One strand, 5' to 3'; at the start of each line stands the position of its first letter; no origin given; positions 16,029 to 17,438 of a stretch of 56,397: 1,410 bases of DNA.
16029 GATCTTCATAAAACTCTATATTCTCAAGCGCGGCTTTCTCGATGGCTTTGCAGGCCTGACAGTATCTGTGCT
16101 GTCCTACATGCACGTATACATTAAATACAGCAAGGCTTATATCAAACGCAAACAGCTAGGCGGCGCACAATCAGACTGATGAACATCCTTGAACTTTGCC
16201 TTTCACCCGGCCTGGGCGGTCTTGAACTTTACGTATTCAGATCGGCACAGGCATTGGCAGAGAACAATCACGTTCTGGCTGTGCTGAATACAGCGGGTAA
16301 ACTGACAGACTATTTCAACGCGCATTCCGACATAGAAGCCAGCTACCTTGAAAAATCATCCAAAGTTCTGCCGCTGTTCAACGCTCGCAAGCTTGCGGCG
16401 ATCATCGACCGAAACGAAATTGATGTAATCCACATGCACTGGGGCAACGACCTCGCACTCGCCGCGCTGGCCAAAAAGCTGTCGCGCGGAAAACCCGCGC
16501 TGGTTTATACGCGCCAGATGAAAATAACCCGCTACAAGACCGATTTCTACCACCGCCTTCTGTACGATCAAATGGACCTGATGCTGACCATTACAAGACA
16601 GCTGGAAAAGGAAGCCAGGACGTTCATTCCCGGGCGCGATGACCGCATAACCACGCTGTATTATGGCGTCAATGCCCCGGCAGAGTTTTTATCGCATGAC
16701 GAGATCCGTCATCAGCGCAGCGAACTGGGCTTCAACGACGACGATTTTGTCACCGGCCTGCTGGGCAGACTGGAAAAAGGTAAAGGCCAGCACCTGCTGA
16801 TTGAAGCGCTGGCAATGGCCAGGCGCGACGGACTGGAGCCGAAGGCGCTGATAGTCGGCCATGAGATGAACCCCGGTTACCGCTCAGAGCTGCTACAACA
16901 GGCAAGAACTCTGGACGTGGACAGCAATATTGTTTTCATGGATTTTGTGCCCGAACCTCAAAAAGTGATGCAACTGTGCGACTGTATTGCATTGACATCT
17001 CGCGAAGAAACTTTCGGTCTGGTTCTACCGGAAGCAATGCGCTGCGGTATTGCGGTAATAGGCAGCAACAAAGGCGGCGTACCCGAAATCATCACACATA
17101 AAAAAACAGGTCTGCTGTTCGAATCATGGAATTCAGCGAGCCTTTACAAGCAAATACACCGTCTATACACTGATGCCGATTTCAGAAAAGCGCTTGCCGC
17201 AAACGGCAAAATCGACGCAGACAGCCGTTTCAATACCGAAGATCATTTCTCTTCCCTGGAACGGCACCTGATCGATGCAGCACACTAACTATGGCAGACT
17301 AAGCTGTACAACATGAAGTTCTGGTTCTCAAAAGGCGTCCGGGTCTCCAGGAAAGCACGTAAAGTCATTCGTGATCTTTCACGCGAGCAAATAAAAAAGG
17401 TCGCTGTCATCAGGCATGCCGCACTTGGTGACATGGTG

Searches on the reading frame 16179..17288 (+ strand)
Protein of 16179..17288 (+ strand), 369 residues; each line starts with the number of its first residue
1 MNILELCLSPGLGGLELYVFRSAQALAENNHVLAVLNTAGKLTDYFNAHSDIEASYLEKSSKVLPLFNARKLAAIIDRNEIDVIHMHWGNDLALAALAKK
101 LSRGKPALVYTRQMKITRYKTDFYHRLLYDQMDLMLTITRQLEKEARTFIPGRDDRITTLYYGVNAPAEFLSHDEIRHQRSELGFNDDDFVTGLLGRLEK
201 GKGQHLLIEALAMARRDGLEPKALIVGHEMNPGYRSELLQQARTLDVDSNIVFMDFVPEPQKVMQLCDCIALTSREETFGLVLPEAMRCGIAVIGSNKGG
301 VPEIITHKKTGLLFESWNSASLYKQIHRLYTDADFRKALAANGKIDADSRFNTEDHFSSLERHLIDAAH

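Call 67: search_protein_families(library=pfam, proteins=[window:16179-17288:+], max_evalue=1e-8)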
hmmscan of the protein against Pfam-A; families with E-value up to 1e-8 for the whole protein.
window:16179-17288:+ (369 aa): 4 families
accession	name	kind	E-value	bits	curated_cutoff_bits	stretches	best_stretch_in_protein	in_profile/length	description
PF00534.26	Glycos_transf_1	-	6.6e-35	120.6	26.4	1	178-344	4-170/172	Glycosyl transferases group 1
PF13692.12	Glyco_trans_1_4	-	1.3e-27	97.2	27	1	192-332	4-142/142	Glycosyl transferases group 1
PF13439.12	Glyco_transf_4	-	3.7e-13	50.3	28.5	1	13-165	2-167/170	Glycosyltransferase Family 4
PF13477.12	Glyco_trans_4_2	-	6.1e-10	39.8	23.4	1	16-129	10-129/139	Glycosyl transferase 4-like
